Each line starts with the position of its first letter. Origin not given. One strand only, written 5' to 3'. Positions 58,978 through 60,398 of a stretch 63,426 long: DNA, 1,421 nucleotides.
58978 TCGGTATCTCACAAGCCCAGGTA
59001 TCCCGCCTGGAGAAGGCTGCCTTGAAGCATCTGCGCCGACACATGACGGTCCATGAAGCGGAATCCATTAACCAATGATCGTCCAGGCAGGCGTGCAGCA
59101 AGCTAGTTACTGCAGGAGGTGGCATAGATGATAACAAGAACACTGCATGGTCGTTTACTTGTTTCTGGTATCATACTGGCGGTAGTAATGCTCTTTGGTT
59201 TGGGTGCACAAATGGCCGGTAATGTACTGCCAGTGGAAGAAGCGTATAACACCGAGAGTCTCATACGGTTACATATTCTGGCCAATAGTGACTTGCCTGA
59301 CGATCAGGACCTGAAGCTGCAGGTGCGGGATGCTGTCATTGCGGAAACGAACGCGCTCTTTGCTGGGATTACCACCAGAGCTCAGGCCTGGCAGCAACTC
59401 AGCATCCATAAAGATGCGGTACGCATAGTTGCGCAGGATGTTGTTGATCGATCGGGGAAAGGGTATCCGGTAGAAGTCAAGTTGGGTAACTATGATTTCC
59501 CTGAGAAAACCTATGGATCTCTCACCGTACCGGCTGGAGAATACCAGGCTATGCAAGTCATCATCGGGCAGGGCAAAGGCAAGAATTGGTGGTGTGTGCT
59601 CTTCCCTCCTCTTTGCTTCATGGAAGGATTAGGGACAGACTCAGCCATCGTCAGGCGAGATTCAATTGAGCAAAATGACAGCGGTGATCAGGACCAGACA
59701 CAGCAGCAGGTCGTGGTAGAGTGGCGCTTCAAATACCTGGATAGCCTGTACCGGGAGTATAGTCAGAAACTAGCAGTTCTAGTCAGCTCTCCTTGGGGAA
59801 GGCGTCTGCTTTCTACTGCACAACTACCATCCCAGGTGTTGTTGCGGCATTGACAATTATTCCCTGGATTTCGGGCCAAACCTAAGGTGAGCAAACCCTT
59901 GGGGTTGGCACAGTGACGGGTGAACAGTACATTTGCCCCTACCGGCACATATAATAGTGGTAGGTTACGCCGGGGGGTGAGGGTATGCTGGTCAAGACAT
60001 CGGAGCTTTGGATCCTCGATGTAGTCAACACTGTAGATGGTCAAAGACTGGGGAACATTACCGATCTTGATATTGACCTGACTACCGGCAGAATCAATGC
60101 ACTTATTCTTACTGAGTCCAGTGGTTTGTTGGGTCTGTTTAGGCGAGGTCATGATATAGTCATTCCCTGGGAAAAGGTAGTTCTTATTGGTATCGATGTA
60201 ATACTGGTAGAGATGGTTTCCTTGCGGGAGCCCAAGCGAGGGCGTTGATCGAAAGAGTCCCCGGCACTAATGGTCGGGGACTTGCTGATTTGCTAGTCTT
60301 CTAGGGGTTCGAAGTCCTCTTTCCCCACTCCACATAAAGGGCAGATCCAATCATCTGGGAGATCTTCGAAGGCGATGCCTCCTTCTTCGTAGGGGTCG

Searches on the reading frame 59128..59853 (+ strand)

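Call 88: search_protein_families(library=pfam, proteins=[window:59128-59853:+], max_evalue=0.1)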
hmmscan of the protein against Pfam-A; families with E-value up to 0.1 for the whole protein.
window:59128-59853:+ (241 aa): 1 family
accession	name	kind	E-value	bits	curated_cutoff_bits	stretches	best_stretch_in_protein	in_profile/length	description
PF09551.15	Spore_II_R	-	9.1e-46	155.9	25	1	43-166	2-125/128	Stage II sporulation protein R (spore_II_R)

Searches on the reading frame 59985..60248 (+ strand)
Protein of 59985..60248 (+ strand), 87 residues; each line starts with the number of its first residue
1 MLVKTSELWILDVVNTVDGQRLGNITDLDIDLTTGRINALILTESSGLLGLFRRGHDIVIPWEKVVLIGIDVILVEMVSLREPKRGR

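Call 88: search_protein_families(library=pfam, proteins=[window:59985-60248:+], max_evalue=0.1)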
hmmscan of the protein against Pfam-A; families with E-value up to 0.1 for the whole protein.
window:59985-60248:+ (87 aa): 1 family
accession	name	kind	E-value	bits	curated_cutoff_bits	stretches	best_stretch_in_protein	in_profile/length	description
PF05239.21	PRC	-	2.7e-09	37.3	21.2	1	11-76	12-72/78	PRC-barrel domain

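Call 89: search_protein_families(library=ncbifam, proteins=[window:59985-60248:+], max_evalue=0.001)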
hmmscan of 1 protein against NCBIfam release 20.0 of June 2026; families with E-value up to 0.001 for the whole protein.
window:59985-60248:+ (87 aa): 1 family
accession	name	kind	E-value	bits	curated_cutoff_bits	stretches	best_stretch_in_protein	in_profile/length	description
TIGR02888.1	spore_YlmC_YmxH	subfamily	4.3e-23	81.3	44.2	1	4-77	1-76/76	YlmC/YmxH family sporulation protein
